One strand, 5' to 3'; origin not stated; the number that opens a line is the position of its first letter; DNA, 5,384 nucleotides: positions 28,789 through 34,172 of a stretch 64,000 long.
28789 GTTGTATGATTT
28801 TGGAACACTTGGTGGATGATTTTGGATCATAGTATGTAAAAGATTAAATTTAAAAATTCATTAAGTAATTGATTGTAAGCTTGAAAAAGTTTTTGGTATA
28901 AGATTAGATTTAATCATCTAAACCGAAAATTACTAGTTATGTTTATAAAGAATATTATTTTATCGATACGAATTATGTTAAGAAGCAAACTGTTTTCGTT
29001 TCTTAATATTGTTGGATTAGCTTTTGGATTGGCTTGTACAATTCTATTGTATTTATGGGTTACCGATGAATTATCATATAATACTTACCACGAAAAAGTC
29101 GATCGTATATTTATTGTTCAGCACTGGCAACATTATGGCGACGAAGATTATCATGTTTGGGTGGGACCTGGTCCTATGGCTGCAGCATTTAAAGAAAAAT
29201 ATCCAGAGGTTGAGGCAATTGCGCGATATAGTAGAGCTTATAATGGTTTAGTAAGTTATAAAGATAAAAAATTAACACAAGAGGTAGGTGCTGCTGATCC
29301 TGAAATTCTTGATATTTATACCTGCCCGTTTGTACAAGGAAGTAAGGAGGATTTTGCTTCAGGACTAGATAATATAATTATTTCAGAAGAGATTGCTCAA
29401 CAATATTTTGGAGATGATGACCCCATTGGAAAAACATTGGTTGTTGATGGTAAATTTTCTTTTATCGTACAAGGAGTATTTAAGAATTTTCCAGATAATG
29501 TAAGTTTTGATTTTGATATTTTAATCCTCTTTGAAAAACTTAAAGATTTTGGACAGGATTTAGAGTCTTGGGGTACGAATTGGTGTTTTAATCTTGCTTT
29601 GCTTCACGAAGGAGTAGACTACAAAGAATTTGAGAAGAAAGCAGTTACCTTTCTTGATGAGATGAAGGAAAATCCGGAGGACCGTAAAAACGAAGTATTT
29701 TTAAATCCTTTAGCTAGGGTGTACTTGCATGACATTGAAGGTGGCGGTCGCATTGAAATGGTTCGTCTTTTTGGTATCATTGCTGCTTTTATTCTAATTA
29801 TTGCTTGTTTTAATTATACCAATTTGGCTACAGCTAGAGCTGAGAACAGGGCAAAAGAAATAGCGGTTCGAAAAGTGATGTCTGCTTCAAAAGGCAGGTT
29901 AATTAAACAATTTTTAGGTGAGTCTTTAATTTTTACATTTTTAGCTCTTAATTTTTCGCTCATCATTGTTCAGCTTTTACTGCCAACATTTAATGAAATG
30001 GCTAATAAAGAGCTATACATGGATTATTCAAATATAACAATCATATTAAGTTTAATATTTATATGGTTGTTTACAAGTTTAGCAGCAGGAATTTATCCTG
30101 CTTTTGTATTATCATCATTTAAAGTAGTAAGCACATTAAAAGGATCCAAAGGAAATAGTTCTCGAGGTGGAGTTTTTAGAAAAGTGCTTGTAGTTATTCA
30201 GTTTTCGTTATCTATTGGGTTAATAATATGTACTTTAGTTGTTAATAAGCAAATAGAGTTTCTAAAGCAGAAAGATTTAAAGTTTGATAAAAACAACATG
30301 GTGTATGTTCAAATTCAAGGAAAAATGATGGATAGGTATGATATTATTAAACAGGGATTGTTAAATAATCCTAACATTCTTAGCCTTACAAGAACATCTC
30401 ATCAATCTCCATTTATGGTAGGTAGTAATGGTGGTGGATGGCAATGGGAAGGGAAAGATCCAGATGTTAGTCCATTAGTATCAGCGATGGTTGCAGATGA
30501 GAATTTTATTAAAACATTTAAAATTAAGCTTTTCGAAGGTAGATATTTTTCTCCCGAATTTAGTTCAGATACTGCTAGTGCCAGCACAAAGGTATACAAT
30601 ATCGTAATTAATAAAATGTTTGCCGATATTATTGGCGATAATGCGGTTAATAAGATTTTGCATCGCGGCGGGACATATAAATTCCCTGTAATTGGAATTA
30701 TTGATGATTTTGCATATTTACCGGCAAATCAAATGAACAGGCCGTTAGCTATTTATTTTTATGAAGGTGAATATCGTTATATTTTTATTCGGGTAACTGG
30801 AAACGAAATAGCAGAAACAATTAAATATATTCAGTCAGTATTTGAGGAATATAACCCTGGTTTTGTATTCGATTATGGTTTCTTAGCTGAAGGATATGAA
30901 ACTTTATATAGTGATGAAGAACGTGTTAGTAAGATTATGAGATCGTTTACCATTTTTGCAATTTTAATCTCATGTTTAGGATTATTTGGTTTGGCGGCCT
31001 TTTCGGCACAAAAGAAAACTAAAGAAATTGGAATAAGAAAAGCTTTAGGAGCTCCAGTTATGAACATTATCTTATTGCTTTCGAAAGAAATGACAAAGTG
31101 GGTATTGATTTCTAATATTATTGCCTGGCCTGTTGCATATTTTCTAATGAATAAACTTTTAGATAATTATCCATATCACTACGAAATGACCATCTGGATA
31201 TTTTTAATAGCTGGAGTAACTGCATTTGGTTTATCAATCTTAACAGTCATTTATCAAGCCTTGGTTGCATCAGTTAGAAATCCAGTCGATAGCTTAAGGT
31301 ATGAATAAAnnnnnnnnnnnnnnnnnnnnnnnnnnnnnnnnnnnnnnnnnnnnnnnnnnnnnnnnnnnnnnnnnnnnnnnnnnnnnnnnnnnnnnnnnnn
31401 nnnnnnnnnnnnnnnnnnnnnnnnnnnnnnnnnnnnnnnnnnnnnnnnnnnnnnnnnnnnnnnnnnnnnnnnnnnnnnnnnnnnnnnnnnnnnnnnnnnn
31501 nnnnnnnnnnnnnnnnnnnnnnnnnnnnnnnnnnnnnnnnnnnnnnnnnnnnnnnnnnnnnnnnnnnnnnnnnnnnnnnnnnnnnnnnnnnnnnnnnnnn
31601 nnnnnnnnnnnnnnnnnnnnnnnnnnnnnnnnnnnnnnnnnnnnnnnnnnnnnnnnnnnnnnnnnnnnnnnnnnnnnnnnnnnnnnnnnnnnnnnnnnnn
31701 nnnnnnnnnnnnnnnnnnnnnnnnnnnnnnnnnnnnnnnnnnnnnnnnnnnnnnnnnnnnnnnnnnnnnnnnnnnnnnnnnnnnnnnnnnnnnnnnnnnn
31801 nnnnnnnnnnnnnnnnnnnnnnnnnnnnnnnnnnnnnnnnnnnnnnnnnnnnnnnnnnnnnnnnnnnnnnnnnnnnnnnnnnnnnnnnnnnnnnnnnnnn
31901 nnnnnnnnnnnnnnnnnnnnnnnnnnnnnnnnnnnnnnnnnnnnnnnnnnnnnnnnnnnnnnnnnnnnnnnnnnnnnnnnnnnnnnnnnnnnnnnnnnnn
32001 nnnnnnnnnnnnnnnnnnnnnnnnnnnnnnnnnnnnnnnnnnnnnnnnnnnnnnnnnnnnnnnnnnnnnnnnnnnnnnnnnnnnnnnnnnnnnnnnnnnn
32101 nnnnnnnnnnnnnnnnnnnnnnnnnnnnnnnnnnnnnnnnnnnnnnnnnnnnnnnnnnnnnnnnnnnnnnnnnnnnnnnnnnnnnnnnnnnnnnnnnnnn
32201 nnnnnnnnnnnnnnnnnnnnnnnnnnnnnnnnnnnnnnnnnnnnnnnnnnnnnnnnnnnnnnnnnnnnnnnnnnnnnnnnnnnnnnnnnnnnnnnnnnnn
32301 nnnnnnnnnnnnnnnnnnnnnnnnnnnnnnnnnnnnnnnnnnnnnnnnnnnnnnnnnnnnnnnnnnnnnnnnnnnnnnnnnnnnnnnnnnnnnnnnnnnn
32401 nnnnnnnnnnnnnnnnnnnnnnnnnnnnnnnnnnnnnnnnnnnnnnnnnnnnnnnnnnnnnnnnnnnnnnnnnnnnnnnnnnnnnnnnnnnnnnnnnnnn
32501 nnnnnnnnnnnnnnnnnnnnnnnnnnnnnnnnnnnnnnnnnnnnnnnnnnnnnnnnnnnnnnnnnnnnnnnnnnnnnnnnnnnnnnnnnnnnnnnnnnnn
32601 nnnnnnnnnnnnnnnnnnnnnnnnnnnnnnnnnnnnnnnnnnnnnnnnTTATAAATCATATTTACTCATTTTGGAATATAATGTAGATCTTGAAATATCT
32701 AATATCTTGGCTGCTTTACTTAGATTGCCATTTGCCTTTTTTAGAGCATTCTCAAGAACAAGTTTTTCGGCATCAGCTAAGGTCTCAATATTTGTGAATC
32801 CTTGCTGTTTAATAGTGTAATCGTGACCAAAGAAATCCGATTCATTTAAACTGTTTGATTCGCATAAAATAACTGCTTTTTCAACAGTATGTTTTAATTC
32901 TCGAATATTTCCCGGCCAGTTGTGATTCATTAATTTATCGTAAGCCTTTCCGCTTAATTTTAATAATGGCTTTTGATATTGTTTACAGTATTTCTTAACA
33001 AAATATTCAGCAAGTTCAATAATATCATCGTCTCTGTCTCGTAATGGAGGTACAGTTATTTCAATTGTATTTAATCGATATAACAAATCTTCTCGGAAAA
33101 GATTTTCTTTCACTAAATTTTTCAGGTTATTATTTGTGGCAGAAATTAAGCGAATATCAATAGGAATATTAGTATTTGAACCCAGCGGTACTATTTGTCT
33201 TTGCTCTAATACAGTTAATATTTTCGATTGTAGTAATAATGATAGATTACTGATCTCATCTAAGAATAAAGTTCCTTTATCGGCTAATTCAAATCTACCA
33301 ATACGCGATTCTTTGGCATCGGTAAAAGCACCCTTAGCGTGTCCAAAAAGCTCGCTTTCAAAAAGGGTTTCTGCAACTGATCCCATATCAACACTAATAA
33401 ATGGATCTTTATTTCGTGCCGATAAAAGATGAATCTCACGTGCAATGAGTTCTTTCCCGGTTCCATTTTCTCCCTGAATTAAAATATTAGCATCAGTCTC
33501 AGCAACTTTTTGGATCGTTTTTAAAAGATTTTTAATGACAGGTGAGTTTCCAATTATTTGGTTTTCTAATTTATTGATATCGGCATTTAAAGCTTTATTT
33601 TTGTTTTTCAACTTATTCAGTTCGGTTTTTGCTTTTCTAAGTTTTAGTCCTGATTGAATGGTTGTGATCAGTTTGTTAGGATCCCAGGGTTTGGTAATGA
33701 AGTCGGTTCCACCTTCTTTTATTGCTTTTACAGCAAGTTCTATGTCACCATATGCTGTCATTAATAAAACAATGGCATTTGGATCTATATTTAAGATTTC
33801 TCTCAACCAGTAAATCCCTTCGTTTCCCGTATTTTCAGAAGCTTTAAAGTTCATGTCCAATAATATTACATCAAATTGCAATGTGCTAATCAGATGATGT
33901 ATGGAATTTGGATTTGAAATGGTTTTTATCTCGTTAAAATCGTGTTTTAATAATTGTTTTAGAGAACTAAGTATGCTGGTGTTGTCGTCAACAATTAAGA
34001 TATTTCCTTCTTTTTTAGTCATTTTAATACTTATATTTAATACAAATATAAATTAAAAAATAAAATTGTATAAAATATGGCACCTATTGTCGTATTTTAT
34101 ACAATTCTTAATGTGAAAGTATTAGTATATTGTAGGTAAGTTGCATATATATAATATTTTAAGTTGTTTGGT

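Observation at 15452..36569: Four-fold tandem amplification of a complete sensor / sigma-54 activator / orphan FtsX permease cassette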

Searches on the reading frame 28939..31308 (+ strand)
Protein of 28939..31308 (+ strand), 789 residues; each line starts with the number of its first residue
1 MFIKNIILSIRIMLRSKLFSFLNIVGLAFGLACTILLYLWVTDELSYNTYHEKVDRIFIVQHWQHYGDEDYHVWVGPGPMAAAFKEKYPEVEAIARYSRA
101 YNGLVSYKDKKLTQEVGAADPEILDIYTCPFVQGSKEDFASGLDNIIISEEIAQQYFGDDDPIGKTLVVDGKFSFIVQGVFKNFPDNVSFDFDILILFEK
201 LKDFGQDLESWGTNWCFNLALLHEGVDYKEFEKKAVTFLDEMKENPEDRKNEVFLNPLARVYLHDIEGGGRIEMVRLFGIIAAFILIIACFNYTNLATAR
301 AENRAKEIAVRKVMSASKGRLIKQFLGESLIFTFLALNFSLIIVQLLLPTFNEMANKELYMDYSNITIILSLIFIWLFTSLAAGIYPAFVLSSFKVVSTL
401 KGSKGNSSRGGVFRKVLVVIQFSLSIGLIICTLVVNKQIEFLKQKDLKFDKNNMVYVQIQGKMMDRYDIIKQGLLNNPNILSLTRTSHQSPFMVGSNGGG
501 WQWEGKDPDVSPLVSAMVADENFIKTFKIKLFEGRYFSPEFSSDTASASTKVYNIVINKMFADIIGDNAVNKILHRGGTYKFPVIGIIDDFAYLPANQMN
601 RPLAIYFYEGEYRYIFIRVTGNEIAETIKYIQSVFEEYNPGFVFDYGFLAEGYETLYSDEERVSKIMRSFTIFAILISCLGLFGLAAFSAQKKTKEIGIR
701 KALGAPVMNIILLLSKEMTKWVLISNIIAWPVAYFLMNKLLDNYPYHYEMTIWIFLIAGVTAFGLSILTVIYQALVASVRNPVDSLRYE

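Call 3: search_protein_families(library=pfam, proteins=[window:28939-31308:+])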
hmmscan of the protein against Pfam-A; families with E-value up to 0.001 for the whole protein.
window:28939-31308:+ (789 aa): 2 families
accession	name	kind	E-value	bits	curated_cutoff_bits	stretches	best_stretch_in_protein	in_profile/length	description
PF12704.14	MacB_PCD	-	1.9e-31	110.4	27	2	20-233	1-202/207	MacB-like periplasmic core domain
PF02687.27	FtsX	-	1.3e-19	70.9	25.5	2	280-385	2-110/120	FtsX-like permease C-terminal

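Call 11: search_protein_families(library=ncbifam, proteins=[window:28939-31308:+], max_evalue=0.00001)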
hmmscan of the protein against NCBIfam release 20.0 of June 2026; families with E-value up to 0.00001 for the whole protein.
window:28939-31308:+ (789 aa): 3 families
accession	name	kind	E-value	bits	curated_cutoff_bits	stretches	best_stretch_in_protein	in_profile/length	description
TIGR03434.1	ADOP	subfamily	3.1e-77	260.4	622.3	1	3-789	2-803/803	ADOP family duplicated permease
NF038008.1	ABC_perm_DarB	equivalog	3.5e-44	150.9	700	2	280-778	278-775/777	darobactin export ABC transporter permease subunit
NF007826.0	PRK10535.1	equivalog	5.4e-06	25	966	0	223-387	477-641/648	macrolide ABC transporter ATP-binding protein/permease MacB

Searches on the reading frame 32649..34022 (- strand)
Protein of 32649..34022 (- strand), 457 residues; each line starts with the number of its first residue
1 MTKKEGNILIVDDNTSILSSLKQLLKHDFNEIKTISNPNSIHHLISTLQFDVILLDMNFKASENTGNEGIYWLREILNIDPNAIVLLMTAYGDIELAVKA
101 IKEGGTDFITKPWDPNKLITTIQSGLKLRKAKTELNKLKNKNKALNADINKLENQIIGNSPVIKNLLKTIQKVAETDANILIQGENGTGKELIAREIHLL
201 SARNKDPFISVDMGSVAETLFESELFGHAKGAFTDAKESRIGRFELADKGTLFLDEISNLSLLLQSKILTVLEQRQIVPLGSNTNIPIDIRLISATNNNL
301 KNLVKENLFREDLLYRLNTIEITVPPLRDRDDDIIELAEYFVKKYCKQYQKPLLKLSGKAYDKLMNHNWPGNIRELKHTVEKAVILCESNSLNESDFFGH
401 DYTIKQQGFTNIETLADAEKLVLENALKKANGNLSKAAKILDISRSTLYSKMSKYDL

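Call 4: search_protein_families(library=pfam, proteins=[window:32649-34022:-])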
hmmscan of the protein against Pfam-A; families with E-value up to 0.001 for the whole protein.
window:32649-34022:- (457 aa): 9 families
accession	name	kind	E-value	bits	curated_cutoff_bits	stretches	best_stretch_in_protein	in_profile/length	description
PF00158.32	Sigma54_activat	-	3.9e-66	222.3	20.2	1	156-322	1-167/168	Sigma-54 interaction domain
PF25601.1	AAA_lid_14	-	5.6e-22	77.8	27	1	328-398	1-71/87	AAA+ ATPase lid domain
PF14532.12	Sigma54_activ_2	-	4.8e-21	75.9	25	1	157-327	1-138/138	Sigma-54 interaction domain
PF00072.30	Response_reg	-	2.5e-20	73.1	30.2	1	8-122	1-110/111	Response regulator receiver domain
PF02954.25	HTH_8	-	1.3e-14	54.1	22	1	414-455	1-42/42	Bacterial regulatory protein, Fis family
PF07728.20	AAA_5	-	8.1e-06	26.3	22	1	179-300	1-125/139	AAA domain (dynein-related subfamily)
PF01078.27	Mg_chelatase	-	2.1e-05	24.4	20.3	1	176-298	21-158/207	Magnesium chelatase, subunit ChlI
PF07724.20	AAA_2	-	0.00037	21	27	1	178-278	4-105/166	AAA domain (Cdc48 subfamily)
PF00493.29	MCM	-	0.00092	18.8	23.3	0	134-277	4-150/224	MCM P-loop domain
